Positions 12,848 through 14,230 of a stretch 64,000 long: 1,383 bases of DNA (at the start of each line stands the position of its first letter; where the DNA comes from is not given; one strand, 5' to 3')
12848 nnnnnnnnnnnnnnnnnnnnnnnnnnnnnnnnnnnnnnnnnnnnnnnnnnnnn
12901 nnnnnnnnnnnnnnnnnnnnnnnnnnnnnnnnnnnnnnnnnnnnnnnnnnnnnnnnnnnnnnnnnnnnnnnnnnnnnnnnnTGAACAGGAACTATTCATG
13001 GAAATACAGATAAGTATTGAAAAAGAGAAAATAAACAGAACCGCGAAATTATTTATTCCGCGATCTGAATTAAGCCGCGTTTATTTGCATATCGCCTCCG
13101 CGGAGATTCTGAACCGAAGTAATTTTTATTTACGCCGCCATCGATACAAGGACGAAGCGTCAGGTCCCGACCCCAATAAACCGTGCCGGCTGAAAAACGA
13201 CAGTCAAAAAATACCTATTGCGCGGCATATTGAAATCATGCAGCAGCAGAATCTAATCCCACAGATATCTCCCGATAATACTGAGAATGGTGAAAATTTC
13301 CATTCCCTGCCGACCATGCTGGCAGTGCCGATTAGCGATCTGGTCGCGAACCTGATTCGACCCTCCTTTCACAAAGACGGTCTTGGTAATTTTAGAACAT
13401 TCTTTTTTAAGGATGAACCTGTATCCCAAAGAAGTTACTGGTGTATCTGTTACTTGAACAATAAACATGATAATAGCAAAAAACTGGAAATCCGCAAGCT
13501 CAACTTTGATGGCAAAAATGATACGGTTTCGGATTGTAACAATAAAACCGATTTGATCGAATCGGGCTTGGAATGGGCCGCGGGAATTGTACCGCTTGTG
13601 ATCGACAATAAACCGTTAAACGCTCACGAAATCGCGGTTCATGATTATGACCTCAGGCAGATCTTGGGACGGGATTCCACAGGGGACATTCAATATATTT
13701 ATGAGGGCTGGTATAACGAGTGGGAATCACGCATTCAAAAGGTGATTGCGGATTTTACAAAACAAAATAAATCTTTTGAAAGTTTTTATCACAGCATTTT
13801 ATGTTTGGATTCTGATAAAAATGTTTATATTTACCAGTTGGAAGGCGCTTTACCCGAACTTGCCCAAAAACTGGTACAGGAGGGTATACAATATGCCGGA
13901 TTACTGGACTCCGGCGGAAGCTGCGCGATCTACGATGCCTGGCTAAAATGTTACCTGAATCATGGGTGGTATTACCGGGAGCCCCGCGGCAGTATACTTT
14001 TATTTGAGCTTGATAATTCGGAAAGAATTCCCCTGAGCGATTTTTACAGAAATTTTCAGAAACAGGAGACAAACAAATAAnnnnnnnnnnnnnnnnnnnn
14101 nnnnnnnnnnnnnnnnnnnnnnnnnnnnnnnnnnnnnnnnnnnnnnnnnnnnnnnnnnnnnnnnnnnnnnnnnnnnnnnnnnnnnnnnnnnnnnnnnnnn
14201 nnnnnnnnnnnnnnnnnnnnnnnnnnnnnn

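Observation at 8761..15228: Three-gene, translationally coupled operon: giant sugar-kinase-like ASKHA ATPase fusion, DUF2233-like protein, and nucleotidyltransferase–HEAT fusion. This is the candidate undescribed system.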

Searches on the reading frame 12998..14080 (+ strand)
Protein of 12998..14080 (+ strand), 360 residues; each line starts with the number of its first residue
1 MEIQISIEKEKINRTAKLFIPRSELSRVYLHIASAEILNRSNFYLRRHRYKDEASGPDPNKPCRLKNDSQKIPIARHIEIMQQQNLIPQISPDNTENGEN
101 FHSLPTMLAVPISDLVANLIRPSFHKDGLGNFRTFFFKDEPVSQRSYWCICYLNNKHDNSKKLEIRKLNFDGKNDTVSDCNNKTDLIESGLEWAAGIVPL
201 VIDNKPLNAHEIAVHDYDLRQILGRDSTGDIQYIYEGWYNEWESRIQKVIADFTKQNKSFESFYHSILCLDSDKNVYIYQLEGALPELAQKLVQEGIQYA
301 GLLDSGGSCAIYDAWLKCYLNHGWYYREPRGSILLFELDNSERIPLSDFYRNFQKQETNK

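Call 7: search_protein_families(library=pfam, proteins=[window:12998-14080:+], max_evalue=0.01)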
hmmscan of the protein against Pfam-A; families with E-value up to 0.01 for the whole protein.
window:12998-14080:+ (360 aa): 0 families

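Call 8: search_protein_families(library=padloc, proteins=[window:12998-14080:+], max_evalue=1)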
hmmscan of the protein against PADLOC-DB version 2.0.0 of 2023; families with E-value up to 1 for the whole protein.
window:12998-14080:+ (360 aa): 0 families

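Call 9: search_protein_families(library=ncbifam, proteins=[window:12998-14080:+], max_evalue=1)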
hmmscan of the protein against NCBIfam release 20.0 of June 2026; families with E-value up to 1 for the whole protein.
window:12998-14080:+ (360 aa): 0 families

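Call 10: search_protein_families(library=pfam, proteins=[window:12998-14080:+], max_evalue=10)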
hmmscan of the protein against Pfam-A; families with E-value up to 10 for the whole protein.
window:12998-14080:+ (360 aa): 0 families

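Call 12: find_homologous_proteins(query=window:12998-14080:+)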
Query window:12998-14080:+ (360 aa): 89 proteins with E <= 0.001 among 1014 candidates.
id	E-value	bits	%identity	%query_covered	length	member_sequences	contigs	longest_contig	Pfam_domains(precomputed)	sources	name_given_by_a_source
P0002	3.2e-247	837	100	100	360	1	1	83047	-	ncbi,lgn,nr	ncbi:hypothetical protein JXQ31_05380 [candidate division KSB1 bacterium]|nr:hypothetical protein [c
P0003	2.8e-181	621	73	100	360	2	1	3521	-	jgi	-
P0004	2.0e-174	598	73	97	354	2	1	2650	-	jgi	-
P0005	3.0e-106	374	50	93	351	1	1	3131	-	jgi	jgi:hypothetical protein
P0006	4.4e-106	373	50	96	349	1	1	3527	-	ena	-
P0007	5.5e-106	373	49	96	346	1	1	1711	-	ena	-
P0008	1.4e-104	368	50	93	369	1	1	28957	-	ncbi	ncbi:hypothetical protein ACFL5S_00445 [Fibrobacterota bacterium]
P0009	1.5e-103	365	48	96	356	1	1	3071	-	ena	-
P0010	2.4e-103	364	48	96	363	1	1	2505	-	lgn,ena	-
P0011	3.8e-103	363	47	97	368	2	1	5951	-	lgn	-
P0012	5.9e-103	363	47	96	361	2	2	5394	-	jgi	-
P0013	7.4e-100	353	46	97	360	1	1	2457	-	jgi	jgi:hypothetical protein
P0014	9.2e-100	352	47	96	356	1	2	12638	-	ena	-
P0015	1.5e-99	352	46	96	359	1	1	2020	-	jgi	jgi:hypothetical protein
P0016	2.3e-99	351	48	93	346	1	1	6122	-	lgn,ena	-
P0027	5.9e-95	337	47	90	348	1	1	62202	-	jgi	jgi:hypothetical protein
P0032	1.3e-92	329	47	96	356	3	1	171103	-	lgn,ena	-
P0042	6.5e-90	320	43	97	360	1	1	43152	-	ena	-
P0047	8.7e-89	316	45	95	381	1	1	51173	-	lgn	-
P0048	1.2e-88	316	43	95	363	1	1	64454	-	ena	-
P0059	1.7e-86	309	42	96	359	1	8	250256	-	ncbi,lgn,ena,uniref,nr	ncbi:hypothetical protein [Geobacter sp.]|uniref:hypothetical protein n=1 Tax=Geobacter sp. TaxID=46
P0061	3.3e-86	308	43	99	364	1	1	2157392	PF09992.15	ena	-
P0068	8.9e-83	296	43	96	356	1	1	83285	-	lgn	-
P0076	2.7e-77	278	41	97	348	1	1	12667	PF09992.15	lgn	-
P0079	6.0e-65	238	38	96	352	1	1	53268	-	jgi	jgi:hypothetical protein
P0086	3.8e-13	67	26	93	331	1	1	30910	-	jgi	jgi:hypothetical protein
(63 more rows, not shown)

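Call 14: find_encoding_contigs(protein=P0059, flank=10000, max_places=2)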
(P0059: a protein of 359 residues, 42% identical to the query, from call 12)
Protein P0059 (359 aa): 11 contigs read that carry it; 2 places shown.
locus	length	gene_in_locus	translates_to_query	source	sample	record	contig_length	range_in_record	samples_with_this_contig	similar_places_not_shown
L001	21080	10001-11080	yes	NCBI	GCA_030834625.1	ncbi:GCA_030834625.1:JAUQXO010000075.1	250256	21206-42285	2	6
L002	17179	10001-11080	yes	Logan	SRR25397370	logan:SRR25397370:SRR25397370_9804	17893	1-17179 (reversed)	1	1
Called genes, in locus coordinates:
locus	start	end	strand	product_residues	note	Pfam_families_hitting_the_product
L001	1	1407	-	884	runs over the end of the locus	PF13426:PAS_9, PF00989:PAS, PF08448:PAS_4, PF13426:PAS_9, PF08447:PAS_3, PF00989:PAS, PF08447:PAS_3, PF08448:PAS_4, +8 more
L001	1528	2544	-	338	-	PF19187:HTH_PafC (faint), PF08279:HTH_11, PF13280:WYL, PF25583:WCX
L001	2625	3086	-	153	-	-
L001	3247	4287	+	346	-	PF03150:CCP_MauG, PF00034:Cytochrom_C (weak)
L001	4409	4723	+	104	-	PF01909:NTP_transf_2, PF18765:Polbeta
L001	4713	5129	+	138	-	PF05168:HEPN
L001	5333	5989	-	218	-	PF07702:UTRA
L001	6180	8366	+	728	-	-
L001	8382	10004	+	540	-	-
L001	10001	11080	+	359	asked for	-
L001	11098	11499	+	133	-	-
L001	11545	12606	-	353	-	PF01312:Bac_export_2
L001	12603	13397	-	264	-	PF01311:Bac_export_1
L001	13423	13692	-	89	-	PF01313:Bac_export_3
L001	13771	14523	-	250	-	PF00813:FliP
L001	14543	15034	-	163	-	PF04347:FliO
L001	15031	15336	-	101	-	PF01052:FliMN_C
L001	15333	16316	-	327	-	PF02154:FliM, PF01052:FliMN_C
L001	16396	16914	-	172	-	PF03748:FliL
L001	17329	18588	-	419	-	PF00460:Flg_bb_rod, PF22692:LlgE_F_G_D1, PF07559:FlgE_D2, PF06429:Flg_bbr_C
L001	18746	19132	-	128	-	PF12611:Flagellar_put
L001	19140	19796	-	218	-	PF03963:FlgD, PF13861:FLgD_tudor, PF13860:FlgD_ig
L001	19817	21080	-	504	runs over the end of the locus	PF02120:Flg_hook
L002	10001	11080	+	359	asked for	-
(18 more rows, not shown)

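Call 15: find_encoding_contigs(protein=P0061, flank=10000, max_places=2)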
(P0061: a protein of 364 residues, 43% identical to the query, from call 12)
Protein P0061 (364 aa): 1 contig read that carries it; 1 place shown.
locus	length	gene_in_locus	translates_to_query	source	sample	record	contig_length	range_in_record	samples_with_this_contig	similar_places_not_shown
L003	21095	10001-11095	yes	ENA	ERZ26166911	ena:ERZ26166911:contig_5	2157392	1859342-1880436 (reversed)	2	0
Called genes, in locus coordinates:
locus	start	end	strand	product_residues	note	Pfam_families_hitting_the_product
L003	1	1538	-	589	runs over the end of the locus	PF00082:Peptidase_S8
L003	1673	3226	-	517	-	PF07715:Plug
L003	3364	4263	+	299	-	-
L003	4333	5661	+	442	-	PF00082:Peptidase_S8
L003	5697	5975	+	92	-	-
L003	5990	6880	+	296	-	PF01435:Peptidase_M48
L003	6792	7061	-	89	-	-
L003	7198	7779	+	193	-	-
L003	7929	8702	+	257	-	PF00392:GntR (weak), PF07702:UTRA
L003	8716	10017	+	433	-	-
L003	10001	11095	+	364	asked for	PF09992:NAGPA (weak)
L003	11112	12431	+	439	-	PF01773:Nucleos_tra2_N, PF07670:Gate, PF07662:Nucleos_tra2_C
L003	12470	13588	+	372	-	PF01209:Ubie_methyltran (weak), PF05175:MTS, PF13489:Methyltransf_23, PF13847:Methyltransf_31, PF08241:Methyltransf_11, PF08242:Methyltransf_12, PF13649:Methyltransf_25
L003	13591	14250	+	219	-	PF01738:DLH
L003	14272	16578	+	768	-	PF01315:Ald_Xan_dh_C, PF02738:MoCoBD_1, PF20256:MoCoBD_2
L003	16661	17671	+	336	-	PF00296:Bac_luciferase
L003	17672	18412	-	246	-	PF01370:Epimerase, PF05368:NmrA (weak), PF16363:GDP_Man_Dehyd (weak), PF13460:NAD_binding_10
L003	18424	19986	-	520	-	PF00070:Pyr_redox (faint), PF00890:FAD_binding_2, PF01266:DAO, PF01494:FAD_binding_3 (faint), PF03486:HI0933_like (faint), PF07992:Pyr_redox_2 (weak), PF12831:FAD_oxidored, PF13450:NAD_binding_8 (weak)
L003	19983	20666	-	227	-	-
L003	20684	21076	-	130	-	-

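Call 16: find_encoding_contigs(protein=P0008, flank=10000, max_places=2)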
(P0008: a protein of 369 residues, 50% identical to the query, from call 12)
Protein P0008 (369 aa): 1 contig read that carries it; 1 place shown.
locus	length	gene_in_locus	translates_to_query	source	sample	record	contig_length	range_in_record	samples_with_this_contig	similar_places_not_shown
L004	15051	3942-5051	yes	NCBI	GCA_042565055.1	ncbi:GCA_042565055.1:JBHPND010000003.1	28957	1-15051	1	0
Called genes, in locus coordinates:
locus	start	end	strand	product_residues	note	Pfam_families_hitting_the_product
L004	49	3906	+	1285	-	-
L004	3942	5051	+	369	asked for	-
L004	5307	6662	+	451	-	PF00483:NTP_transferase, PF00132:Hexapep (faint), PF25084:LbH_EIF2B (faint), PF25087:GMPPB_C (weak)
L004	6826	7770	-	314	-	PF01699:Na_Ca_ex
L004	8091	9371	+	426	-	PF00579:tRNA-synt_1b, PF22421:SYY_C-terminal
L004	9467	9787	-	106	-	-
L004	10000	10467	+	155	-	PF01451:LMWPc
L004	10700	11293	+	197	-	PF01510:Amidase_2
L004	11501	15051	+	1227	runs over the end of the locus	PF25063:ARM_TT21_C, PF12895:ANAPC3, PF13432:TPR_16 (weak), PF14559:TPR_19 (weak), PF23914:TPR_CcmH_CycH, PF14559:TPR_19, PF25062:ARM_TT21_N, PF14559:TPR_19, +23 more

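Call 19: find_related_loci(query=A1, collection=genome_contigs, flank=10000)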
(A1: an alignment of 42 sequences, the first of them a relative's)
Query A1 (360 aa) in genome_contigs; peptide patterns used: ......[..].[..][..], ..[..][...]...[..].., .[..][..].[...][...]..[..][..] (x = any residue, [..] = any of these).
41 stretches matched a pattern; 9 encode a relative of the query (tblastn E <= 1e-3); 9 distinct loci.
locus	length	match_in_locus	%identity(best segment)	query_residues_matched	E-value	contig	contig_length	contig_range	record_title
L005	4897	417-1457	47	1-345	6e-110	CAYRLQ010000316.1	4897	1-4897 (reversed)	MAG TPA_asm: uncultured Nitrospiraceae bacterium isolate binchicken_co100_346 genome assembly, contig: NODE_27708_length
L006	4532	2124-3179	45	3-345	1e-99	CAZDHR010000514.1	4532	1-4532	MAG TPA_asm: uncultured Planctomycetaceae bacterium isolate SRP338002_co1_98 genome assembly, contig: NODE_17624_length_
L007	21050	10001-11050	43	1-345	4e-97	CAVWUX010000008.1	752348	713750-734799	MAG: uncultured Acidobacteriaceae bacterium isolate MFD04944.bin.1.317 genome assembly, contig: contig_25919, whole geno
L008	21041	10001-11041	46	3-345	4e-97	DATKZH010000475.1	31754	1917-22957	MAG TPA_asm: Thermoguttaceae bacterium isolate SMAG_U14240 k141_2832995, whole genome shotgun sequence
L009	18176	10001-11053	43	1-348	5e-99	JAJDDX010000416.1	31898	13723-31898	MAG: Phycisphaerae bacterium isolate OFTM243 OFTM243_415, whole genome shotgun sequence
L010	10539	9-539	50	168-345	8e-58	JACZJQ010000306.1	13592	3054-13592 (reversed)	MAG: Bryobacteraceae bacterium isolate MAG23 acidobacteriales_1_contig_1303458, whole genome shotgun sequence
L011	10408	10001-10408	34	12-145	7e-22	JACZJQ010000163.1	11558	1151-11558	MAG: Bryobacteraceae bacterium isolate MAG23 acidobacteriales_1_contig_687491, whole genome shotgun sequence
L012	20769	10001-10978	24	16-340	9e-19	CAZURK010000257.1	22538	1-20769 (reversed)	MAG TPA_asm: uncultured Pirellulaceae bacterium isolate SRP077602_co10_409 genome assembly, contig: NODE_7071_length_225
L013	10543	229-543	32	239-345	1e-10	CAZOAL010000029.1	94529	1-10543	MAG TPA_asm: uncultured bacterium isolate SRP119689_co1_304 genome assembly, contig: NODE_207_length_94529_cov_27.524568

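Call 20: find_encoding_contigs(protein=P0032, flank=10000, max_places=1)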
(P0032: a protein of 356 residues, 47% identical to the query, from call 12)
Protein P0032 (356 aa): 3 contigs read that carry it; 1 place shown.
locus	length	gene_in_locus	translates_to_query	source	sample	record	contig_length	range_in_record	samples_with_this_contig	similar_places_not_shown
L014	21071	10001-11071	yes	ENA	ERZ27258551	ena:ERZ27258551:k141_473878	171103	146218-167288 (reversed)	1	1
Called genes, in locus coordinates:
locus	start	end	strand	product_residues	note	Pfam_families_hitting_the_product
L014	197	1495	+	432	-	PF01595:CNNM, PF00571:CBS, PF03471:CorC_HlyC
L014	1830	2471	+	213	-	-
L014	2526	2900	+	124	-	PF04241:DUF423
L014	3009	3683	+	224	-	PF01694:Rhomboid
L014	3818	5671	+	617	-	PF12797:Fer4_2 (faint), PF13183:Fer4_8, PF13237:Fer4_10 (weak), PF12838:Fer4_7 (weak), PF13187:Fer4_9, PF13534:Fer4_17 (weak), PF02754:CCG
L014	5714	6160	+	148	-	-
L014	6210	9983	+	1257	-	-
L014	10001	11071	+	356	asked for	-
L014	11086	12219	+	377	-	PF00483:NTP_transferase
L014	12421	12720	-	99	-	PF01713:Smr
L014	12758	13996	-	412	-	PF13347:MFS_2 (faint), PF07690:MFS_1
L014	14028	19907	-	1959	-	PF16656:Pur_ac_phosph_N (weak), PF00041:fn3, PF16656:Pur_ac_phosph_N, PF16656:Pur_ac_phosph_N, PF16656:Pur_ac_phosph_N, PF24517:CBM96, PF16586:DUF5060, PF13204:Apiosidase, +7 more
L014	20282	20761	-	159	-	-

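Call 21: find_encoding_contigs(protein=P0068, flank=10000, max_places=1)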
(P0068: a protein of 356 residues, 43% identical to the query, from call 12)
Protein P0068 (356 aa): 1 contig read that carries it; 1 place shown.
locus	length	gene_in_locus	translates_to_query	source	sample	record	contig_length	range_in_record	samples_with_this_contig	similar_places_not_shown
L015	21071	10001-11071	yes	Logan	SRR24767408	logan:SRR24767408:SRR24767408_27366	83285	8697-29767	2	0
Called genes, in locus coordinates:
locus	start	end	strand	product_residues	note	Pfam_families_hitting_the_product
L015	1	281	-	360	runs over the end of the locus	PF01580:FtsK_SpoIIIE (weak), PF00437:T2SSE, PF04851:ResIII (weak)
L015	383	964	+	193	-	-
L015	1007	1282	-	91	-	-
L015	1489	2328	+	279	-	PF16793:RepB_primase, PF22448:RepB_primase_C (weak)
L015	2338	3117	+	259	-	PF10609:ParA (weak), PF01656:CbiA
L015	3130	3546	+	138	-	-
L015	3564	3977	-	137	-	-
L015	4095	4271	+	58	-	-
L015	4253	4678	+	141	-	-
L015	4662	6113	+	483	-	PF03432:Relaxase, PF11843:DUF3363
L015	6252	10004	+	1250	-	-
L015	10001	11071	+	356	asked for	-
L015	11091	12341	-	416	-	PF01381:HTH_3, PF13560:HTH_31, PF00483:NTP_transferase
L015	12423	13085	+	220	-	-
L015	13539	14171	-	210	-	-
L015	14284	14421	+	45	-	-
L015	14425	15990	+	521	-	PF08401:ArdcN, PF18818:MPTase-PolyVal, PF18790:KfrB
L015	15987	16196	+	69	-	-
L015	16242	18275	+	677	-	PF02534:T4SS-DNA_transf, PF10412:TrwB_AAD_bind, PF12696:TraG-D_C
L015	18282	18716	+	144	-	PF00436:SSB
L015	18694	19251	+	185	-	PF10502:Peptidase_S26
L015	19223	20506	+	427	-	PF00795:CN_hydrolase (faint)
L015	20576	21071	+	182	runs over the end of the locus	PF04679:DNA_ligase_A_C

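Call 22: find_encoding_contigs(protein=P0027, flank=10000, max_places=1)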
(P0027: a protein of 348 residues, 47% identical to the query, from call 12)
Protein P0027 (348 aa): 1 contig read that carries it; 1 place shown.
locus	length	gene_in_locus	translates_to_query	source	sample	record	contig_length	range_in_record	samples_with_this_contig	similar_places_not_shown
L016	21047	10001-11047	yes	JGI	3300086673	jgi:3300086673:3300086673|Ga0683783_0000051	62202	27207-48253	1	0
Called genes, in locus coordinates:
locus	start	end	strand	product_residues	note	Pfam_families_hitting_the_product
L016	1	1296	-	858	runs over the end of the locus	PF00072:Response_reg (weak), PF02878:PGM_PMM_I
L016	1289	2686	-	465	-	PF01590:GAF, PF13185:GAF_2 (weak), PF13492:GAF_3 (faint), PF02518:HATPase_c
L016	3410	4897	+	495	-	-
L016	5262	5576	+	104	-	-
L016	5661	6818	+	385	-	-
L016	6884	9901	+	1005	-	-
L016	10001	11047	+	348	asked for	-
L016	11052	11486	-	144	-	-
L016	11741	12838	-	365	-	PF00092:VWA, PF13519:VWA_2 (weak)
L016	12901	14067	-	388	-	PF01408:GFO_IDH_MocA, PF22725:GFO_IDH_MocA_C3 (faint)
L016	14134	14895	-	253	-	PF05721:PhyH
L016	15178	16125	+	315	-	PF01731:Arylesterase (faint), PF08450:SGL, PF24684:Vgb_lyase (weak), PF01436:NHL (faint)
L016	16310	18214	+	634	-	PF05157:MshEN, PF00437:T2SSE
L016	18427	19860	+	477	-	PF01555:N6_N4_Mtase (weak)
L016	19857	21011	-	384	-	PF10412:TrwB_AAD_bind (faint), PF01935:DUF87 (weak), PF13401:AAA_22 (faint)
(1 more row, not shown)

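Call 23: find_encoding_contigs(protein=P0048, flank=10000, max_places=1)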
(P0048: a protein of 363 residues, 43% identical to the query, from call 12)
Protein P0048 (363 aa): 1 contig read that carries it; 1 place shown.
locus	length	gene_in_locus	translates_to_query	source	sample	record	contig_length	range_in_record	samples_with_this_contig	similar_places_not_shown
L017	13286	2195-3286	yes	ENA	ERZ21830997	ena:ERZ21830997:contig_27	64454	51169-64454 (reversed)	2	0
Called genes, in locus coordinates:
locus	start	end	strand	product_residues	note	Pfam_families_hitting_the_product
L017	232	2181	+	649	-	-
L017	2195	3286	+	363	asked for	-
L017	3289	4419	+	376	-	PF00483:NTP_transferase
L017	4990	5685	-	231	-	-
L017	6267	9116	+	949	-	-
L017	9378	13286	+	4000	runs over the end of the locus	PF20009:GEVED, PF01839:FG-GAP, PF13517:FG-GAP_3 (weak), PF01839:FG-GAP (weak), PF13517:FG-GAP_3 (weak), PF01839:FG-GAP, PF14312:FG-GAP_2 (weak), PF20009:GEVED, +4 more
